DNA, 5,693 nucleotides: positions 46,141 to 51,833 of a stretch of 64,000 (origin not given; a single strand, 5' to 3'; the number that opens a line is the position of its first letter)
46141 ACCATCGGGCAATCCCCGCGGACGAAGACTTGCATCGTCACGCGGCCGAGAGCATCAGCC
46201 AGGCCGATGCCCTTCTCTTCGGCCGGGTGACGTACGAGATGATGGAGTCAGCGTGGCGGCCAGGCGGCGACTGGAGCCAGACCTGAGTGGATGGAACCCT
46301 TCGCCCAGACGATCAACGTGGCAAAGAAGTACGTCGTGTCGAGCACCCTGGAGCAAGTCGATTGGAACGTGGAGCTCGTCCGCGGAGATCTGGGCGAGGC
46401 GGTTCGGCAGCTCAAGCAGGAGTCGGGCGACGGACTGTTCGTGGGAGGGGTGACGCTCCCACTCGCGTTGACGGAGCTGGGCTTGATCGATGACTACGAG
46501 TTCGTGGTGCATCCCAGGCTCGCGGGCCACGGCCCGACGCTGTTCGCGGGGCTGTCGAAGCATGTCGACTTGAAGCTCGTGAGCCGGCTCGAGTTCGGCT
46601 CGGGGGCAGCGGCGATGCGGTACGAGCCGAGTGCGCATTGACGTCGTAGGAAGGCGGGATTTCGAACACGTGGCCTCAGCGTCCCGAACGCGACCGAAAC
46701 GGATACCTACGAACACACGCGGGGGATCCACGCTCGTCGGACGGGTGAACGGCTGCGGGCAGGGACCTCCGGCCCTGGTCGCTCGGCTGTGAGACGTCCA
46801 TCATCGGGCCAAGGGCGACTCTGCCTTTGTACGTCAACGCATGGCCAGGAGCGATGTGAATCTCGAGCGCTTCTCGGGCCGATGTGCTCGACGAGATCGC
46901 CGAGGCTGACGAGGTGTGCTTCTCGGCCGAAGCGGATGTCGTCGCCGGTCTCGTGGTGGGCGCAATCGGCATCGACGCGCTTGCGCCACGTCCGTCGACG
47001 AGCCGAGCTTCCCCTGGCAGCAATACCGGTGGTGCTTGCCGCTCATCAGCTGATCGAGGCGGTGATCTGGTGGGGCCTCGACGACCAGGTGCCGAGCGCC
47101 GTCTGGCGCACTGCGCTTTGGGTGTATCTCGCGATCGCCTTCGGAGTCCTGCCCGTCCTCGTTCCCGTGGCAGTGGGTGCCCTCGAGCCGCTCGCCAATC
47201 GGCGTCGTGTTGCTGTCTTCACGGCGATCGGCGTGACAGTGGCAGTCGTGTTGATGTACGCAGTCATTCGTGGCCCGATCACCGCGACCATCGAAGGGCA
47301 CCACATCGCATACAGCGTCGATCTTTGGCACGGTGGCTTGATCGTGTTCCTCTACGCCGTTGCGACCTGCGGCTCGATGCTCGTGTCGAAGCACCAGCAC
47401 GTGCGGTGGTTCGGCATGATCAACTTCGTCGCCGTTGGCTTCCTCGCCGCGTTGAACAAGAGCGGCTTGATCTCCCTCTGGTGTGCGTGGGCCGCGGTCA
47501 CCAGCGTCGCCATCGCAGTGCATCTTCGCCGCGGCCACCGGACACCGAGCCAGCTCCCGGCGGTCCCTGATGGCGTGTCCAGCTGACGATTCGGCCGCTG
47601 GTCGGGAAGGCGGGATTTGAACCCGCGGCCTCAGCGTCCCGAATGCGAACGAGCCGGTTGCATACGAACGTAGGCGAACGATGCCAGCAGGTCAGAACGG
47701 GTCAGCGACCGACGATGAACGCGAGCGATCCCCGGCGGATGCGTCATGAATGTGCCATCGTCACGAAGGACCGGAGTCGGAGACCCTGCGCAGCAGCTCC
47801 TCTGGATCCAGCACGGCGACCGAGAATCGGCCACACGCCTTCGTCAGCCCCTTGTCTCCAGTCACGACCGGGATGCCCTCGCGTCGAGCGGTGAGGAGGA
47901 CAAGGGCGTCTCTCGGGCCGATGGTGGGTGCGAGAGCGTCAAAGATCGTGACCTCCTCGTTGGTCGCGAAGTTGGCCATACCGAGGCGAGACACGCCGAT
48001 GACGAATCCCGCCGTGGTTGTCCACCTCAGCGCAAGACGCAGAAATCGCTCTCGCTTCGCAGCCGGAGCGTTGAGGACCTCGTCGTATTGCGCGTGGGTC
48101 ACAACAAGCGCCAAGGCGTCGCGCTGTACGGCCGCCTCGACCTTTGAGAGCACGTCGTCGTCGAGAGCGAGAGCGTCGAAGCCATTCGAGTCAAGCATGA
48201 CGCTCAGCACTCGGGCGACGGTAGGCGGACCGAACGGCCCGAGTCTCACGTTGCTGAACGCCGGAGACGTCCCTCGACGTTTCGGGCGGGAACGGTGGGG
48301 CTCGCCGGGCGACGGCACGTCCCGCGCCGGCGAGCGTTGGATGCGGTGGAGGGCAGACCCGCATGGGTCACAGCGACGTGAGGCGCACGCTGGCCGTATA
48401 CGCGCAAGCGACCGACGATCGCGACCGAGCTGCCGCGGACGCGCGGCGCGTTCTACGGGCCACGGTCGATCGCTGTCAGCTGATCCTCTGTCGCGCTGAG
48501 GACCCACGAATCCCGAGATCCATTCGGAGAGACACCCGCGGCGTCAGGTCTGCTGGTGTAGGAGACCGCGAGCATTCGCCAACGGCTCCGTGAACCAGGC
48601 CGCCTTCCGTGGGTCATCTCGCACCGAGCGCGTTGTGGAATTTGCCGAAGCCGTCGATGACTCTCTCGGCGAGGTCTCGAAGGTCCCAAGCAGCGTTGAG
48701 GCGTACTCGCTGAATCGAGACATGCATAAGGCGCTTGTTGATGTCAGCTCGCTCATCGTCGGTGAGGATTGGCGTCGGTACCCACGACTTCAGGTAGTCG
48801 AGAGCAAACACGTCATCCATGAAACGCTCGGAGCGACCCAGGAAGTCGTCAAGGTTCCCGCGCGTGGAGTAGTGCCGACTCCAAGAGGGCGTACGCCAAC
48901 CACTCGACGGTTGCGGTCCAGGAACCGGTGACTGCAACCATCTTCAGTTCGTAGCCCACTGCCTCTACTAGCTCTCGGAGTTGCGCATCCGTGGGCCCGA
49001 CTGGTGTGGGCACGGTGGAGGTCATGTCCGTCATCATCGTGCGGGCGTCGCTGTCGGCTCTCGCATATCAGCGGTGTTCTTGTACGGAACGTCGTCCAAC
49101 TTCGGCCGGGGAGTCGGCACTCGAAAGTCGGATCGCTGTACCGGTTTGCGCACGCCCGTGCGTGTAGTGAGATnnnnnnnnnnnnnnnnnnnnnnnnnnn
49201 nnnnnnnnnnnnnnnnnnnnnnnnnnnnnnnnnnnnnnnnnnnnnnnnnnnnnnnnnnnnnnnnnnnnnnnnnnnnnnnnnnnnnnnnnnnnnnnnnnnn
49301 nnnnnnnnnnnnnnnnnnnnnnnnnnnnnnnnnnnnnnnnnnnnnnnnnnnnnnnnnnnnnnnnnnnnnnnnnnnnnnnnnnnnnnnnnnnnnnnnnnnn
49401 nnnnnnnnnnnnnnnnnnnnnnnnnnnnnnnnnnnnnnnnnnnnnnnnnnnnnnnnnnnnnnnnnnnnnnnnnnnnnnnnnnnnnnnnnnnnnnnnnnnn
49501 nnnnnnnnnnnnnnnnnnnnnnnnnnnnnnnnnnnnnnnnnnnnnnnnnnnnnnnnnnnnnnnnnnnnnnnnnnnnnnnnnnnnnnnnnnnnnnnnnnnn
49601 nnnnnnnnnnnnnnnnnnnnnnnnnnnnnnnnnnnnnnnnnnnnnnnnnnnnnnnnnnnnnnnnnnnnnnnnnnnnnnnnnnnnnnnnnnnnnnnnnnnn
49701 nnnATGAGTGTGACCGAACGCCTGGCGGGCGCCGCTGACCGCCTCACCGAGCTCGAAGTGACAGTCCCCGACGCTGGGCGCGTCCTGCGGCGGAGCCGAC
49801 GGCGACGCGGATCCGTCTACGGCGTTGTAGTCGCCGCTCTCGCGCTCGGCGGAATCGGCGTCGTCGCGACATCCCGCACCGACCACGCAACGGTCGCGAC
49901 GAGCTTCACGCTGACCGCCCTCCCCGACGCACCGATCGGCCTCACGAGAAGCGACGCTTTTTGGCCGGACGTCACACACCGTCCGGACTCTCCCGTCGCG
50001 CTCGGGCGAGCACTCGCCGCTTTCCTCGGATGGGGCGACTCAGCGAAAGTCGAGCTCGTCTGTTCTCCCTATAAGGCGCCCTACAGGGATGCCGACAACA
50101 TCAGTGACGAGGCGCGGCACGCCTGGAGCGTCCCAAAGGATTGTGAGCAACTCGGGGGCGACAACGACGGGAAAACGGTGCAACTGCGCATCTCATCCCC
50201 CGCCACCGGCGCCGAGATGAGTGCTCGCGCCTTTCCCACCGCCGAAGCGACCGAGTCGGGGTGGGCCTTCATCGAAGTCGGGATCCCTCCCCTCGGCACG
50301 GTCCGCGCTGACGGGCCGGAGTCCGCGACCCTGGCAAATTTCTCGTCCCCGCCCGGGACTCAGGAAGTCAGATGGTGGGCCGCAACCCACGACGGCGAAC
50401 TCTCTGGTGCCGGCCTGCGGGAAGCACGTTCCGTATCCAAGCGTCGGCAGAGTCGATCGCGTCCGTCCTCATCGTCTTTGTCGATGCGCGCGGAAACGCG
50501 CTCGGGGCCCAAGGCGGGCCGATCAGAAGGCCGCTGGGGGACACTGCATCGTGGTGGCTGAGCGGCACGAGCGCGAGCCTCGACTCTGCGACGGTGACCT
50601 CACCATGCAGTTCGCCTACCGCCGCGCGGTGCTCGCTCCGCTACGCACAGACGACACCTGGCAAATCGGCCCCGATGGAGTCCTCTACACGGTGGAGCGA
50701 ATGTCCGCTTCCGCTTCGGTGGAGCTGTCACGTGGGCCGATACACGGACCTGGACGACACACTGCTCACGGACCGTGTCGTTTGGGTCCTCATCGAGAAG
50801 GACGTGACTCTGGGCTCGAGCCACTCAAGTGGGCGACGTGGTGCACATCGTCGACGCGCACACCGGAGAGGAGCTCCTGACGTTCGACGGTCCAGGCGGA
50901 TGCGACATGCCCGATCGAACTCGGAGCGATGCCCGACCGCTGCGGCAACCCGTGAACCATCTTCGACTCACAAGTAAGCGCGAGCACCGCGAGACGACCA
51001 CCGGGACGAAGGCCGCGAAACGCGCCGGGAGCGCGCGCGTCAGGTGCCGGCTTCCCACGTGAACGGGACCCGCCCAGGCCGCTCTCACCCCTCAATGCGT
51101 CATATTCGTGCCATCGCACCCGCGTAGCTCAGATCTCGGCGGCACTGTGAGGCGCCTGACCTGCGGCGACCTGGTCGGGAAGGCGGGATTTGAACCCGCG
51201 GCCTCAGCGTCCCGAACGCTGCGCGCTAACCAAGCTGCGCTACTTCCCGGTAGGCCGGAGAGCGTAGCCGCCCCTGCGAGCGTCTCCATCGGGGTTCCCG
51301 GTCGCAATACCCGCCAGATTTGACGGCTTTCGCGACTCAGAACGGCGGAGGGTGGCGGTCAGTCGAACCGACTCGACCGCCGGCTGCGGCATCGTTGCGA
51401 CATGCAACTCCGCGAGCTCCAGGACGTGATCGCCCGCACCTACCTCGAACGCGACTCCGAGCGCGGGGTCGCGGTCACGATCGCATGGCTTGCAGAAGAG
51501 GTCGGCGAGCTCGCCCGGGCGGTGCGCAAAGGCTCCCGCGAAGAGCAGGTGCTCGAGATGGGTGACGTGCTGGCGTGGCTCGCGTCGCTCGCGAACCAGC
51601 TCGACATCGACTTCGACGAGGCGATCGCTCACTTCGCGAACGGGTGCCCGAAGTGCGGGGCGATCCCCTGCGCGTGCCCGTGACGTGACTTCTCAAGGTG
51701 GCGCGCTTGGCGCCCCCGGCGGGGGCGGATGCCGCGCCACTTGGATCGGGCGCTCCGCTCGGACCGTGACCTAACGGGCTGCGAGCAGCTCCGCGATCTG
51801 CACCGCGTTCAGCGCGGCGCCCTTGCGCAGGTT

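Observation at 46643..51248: Three copies of the tRNA-Pro 3' half delimit two tandem, decayed integrative elements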

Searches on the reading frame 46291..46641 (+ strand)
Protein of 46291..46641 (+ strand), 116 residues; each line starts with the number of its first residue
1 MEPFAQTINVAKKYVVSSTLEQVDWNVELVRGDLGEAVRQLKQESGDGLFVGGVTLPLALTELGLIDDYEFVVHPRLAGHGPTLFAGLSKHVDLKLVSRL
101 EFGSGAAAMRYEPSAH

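Call 6: search_protein_families(library=pfam, proteins=[window:46291-46641:+], max_evalue=0.1)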
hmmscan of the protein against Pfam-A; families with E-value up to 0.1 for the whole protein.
window:46291-46641:+ (116 aa): 1 family
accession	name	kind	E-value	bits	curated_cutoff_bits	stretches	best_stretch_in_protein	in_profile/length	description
PF01872.23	RibD_C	-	2.4e-09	37.8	24.1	1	18-106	108-195/197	RibD C-terminal domain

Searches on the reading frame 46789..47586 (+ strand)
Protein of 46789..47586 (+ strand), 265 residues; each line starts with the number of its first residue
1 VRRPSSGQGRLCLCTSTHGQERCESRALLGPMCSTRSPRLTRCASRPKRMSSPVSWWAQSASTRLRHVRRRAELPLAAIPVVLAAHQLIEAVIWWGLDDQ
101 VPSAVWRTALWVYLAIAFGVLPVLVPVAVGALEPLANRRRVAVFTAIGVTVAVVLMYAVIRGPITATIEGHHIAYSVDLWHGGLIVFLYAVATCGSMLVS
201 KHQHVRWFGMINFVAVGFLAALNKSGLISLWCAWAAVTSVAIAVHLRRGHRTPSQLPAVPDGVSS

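Call 6: search_protein_families(library=pfam, proteins=[window:46789-47586:+], max_evalue=0.1)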
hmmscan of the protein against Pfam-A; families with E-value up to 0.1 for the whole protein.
window:46789-47586:+ (265 aa): 1 family
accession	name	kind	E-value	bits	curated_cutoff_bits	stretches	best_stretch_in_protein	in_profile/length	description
PF20334.3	DUF6629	-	2.3e-33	116.1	27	1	66-250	24-202/209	Family of unknown function (DUF6629)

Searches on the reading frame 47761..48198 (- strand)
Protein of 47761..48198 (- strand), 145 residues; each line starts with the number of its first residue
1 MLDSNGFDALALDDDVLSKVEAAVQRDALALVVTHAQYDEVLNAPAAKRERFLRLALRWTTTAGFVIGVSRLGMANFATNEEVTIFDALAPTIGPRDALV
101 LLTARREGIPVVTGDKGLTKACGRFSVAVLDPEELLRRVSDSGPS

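Call 32: search_protein_families(library=phrogs, proteins=[window:47761-48198:-], max_evalue=1)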
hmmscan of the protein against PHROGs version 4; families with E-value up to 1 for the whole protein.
window:47761-48198:- (145 aa): 0 families

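Call 33: search_protein_families(library=ncbifam, proteins=[window:47761-48198:-], max_evalue=1)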
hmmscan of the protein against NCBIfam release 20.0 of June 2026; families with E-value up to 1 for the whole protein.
window:47761-48198:- (145 aa): 1 family
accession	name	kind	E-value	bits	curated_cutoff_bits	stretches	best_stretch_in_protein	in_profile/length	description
NF003345.0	PRK04358.1-6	equivalog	0.02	14.3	260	1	104-139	173-208/219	hypothetical protein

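Call 52: find_homologous_proteins(query=window:47761-48198:-, max_evalue=0.00001)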
Query window:47761-48198:- (145 aa): 14 proteins with E <= 0.00001 among 1095 candidates.
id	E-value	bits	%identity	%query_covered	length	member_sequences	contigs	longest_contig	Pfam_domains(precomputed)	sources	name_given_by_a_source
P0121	2.1e-85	302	99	100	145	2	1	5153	PF01850.28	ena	-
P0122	2.0e-51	192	68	98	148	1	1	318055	-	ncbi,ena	-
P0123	5.9e-35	138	58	97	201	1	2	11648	-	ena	-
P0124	5.1e-32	129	57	97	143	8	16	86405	-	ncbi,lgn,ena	-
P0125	1.1e-30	125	54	97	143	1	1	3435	-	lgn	-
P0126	3.8e-30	123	52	97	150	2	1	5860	PF01850.28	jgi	jgi:predicted nucleic acid-binding protein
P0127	4.1e-29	119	49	96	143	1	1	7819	-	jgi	jgi:hypothetical protein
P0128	2.6e-25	107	46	97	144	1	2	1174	-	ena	-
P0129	1.1e-21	95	49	85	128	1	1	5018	-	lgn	-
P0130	1.7e-20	92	52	73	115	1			-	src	-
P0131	2.1e-20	91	49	88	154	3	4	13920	-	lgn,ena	-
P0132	1.4e-19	89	52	72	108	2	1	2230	-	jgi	jgi:predicted nucleic acid-binding protein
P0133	9.3e-14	70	53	59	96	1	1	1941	-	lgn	-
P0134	1.2e-12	66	51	61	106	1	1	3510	-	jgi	jgi:hypothetical protein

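Call 53: find_encoding_contigs(protein=P0121, flank=10000, max_places=3)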
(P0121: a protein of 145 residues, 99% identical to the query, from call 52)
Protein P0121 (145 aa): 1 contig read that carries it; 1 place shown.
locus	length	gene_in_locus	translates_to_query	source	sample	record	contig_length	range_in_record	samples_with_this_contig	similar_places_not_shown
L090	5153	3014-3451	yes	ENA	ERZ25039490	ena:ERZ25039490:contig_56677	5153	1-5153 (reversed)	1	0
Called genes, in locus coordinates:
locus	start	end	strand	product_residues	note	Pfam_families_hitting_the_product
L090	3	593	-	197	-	?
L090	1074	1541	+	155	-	-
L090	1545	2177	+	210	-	-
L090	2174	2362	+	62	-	-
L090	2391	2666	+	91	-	-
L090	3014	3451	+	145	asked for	PF01850:PIN (faint)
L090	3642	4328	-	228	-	PF20334:DUF6629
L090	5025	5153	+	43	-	?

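Call 54: find_encoding_contigs(protein=P0122, flank=10000, max_places=3)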
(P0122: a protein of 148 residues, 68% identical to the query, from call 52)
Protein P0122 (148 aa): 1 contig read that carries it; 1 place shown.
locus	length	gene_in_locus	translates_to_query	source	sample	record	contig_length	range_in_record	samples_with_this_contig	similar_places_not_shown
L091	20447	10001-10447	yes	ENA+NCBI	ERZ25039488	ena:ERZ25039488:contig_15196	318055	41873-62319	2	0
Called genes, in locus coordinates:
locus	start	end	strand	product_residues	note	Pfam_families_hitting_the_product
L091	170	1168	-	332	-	PF01642:MM_CoA_mutase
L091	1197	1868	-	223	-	PF03588:Leu_Phe_trans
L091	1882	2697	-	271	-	PF02737:3HCDH_N, PF00725:3HCDH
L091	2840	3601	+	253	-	PF13350:Y_phosphatase3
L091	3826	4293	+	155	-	PF03575:Peptidase_S51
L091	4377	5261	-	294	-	PF00160:Pro_isomerase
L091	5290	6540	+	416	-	PF00696:AA_kinase, PF01842:ACT, PF22468:ACT_9, PF13840:ACT_7, PF22468:ACT_9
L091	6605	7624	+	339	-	PF01118:Semialdhyde_dh, PF02774:Semialdhyde_dhC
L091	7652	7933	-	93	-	PF01503:PRA-PH (weak), PF03819:MazG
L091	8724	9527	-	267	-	PF13489:Methyltransf_23 (weak), PF08241:Methyltransf_11, PF08242:Methyltransf_12, PF13649:Methyltransf_25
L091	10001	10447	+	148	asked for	-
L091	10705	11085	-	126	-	PF12146:Hydrolase_4 (weak), PF00561:Abhydrolase_1, PF12697:Abhydrolase_6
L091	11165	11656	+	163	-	PF06210:DUF1003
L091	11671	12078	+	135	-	PF08818:DUF1801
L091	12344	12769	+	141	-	-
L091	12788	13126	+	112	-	-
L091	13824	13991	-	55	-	-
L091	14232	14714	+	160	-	-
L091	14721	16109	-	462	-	-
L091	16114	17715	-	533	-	PF01839:FG-GAP (faint), PF13517:FG-GAP_3, PF07593:UnbV_ASPIC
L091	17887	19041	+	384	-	PF13407:Peripla_BP_4, PF00532:Peripla_BP_1 (faint)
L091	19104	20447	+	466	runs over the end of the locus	PF02653:BPD_transp_2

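Call 55: find_encoding_contigs(protein=P0124, flank=10000, max_places=4)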
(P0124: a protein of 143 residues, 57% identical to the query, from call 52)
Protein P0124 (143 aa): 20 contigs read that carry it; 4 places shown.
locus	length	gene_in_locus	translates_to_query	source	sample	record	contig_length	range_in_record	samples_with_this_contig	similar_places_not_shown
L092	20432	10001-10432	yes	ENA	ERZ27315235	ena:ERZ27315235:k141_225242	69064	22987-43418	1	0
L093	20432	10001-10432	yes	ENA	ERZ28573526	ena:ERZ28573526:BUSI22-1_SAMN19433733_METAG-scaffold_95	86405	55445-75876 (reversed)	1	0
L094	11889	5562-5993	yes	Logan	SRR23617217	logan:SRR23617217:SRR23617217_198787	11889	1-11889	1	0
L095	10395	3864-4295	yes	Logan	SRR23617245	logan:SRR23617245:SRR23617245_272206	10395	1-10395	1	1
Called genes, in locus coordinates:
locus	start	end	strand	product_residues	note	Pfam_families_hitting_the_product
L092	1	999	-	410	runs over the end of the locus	PF00070:Pyr_redox (faint), PF01266:DAO, PF07992:Pyr_redox_2 (faint), PF13450:NAD_binding_8 (faint)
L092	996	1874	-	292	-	PF02423:OCD_Mu_crystall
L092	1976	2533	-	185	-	PF07336:ABATE (weak), PF11706:zf-CGNR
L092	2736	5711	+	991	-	-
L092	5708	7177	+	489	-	PF13191:AAA_16 (faint), PF00005:ABC_tran, PF02463:SMC_N (faint), PF13555:AAA_29 (faint), PF13604:AAA_30 (faint), PF00005:ABC_tran, PF13304:AAA_21 (weak)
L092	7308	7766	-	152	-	-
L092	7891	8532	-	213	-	-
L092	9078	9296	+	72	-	-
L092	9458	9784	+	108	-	-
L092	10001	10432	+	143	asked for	-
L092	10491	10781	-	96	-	PF13744:HTH_37 (weak), PF13560:HTH_31, PF12844:HTH_19, PF13443:HTH_26 (weak), PF01381:HTH_3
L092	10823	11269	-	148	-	-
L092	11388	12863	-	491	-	PF00171:Aldedh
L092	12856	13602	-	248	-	PF00561:Abhydrolase_1, PF12146:Hydrolase_4, PF12697:Abhydrolase_6, PF03096:Ndr (weak), PF03959:FSH1 (faint), PF06821:Ser_hydrolase (faint)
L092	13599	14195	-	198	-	PF06684:AA_synth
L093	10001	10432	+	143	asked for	-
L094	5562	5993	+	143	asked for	-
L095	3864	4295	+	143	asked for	-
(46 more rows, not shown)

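Call 60: find_encoding_contigs(protein=P0123, flank=10000, max_places=3)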
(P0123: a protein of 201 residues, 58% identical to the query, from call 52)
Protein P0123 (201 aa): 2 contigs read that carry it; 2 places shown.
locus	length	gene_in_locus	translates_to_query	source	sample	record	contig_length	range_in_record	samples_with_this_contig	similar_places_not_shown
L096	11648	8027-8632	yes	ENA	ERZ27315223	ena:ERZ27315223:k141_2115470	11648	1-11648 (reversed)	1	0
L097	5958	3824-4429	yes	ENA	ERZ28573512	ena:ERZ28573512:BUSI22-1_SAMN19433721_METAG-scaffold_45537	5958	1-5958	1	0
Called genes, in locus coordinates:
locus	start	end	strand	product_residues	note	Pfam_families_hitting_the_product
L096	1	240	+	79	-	?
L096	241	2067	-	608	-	PF00589:Phage_integrase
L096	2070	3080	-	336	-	PF00589:Phage_integrase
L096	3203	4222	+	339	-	PF13565:HTH_32 (weak), PF00665:rve, PF13683:rve_3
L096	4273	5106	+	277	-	-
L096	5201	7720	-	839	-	PF00270:DEAD, PF04851:ResIII (faint), PF13307:Helicase_C_2 (weak)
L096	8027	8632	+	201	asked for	-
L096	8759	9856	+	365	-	PF00089:Trypsin (weak), PF13365:Trypsin_2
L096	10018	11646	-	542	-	?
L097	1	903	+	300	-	?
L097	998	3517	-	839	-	PF00270:DEAD, PF04851:ResIII (faint), PF13307:Helicase_C_2 (weak)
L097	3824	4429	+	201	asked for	-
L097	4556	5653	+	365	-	PF00089:Trypsin (weak), PF13365:Trypsin_2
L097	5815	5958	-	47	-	?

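Call 61: find_encoding_contigs(protein=P0131, flank=10000, max_places=3)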
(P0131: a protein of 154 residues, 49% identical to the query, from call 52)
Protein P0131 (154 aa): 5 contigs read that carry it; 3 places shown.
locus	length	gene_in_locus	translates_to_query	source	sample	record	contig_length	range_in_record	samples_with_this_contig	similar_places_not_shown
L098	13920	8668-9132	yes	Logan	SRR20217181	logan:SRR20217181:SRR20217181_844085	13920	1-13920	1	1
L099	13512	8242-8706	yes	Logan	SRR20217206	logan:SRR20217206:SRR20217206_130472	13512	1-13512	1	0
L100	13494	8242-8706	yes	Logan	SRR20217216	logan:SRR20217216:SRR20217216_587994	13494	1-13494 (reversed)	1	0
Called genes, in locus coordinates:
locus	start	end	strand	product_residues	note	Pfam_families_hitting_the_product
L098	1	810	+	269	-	?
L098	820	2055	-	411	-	PF01266:DAO, PF07992:Pyr_redox_2 (faint)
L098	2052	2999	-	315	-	PF02423:OCD_Mu_crystall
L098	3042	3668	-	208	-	PF07336:ABATE (weak), PF11706:zf-CGNR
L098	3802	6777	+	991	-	-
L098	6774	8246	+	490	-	PF03193:RsgA_GTPase (faint), PF13191:AAA_16 (faint), PF00005:ABC_tran, PF02463:SMC_N (faint), PF13555:AAA_29 (faint), PF13604:AAA_30 (faint), PF13304:AAA_21 (faint), PF00005:ABC_tran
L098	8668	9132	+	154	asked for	-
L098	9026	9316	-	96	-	PF13744:HTH_37 (weak), PF13560:HTH_31, PF12844:HTH_19, PF13443:HTH_26 (weak), PF01381:HTH_3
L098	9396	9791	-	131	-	-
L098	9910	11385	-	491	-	PF00171:Aldedh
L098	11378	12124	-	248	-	PF00561:Abhydrolase_1, PF12146:Hydrolase_4, PF12697:Abhydrolase_6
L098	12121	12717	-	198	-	PF06684:AA_synth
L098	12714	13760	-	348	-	PF00296:Bac_luciferase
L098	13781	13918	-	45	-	?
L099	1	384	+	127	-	?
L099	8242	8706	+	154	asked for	-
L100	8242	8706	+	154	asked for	-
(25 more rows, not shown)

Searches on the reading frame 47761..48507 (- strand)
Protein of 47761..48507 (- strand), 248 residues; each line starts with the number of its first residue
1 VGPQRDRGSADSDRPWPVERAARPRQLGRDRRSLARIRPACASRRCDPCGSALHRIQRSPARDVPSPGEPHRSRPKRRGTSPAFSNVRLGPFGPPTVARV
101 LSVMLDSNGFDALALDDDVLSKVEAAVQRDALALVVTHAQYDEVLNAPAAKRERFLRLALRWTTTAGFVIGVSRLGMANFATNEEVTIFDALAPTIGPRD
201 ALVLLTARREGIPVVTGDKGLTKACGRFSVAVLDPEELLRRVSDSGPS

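Call 6: search_protein_families(library=pfam, proteins=[window:47761-48507:-], max_evalue=0.1)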
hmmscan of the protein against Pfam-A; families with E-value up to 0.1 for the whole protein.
window:47761-48507:- (248 aa): 1 family
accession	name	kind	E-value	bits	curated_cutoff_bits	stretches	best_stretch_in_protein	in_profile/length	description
PF01850.27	PIN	-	3.8e-05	24.7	23.6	1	103-224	1-117/120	PIN domain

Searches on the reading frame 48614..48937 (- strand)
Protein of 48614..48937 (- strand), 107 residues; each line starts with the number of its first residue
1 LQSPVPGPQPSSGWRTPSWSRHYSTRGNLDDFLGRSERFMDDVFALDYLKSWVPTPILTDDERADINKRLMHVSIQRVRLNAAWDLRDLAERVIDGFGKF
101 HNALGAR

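Call 6: search_protein_families(library=pfam, proteins=[window:48614-48937:-], max_evalue=0.1)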
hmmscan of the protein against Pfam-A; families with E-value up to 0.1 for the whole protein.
window:48614-48937:- (107 aa): 0 families

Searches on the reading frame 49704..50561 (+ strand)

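Call 6: search_protein_families(library=pfam, proteins=[window:49704-50561:+], max_evalue=0.1)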
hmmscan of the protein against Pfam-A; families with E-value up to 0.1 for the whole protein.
window:49704-50561:+ (285 aa): 0 families

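Call 32: search_protein_families(library=phrogs, proteins=[window:49704-50561:+], max_evalue=1)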
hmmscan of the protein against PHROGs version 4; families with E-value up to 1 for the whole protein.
window:49704-50561:+ (285 aa): 1 family
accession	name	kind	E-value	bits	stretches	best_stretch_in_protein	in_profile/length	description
phrog_19780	-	unknown function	0.26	12.2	0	176-191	13-28/31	-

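Call 33: search_protein_families(library=ncbifam, proteins=[window:49704-50561:+], max_evalue=1)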
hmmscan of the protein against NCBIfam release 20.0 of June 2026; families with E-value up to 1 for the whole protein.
window:49704-50561:+ (285 aa): 0 families

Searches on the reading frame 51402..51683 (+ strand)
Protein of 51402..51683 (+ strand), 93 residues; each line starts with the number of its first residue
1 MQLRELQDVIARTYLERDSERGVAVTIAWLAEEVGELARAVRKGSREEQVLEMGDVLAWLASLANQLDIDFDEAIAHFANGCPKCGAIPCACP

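Call 8: find_encoding_contigs(protein=window:51402-51683:+, flank=10000, max_places=10)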
Protein window:51402-51683:+ (93 aa): no gene with exactly this product is on record in the collection.
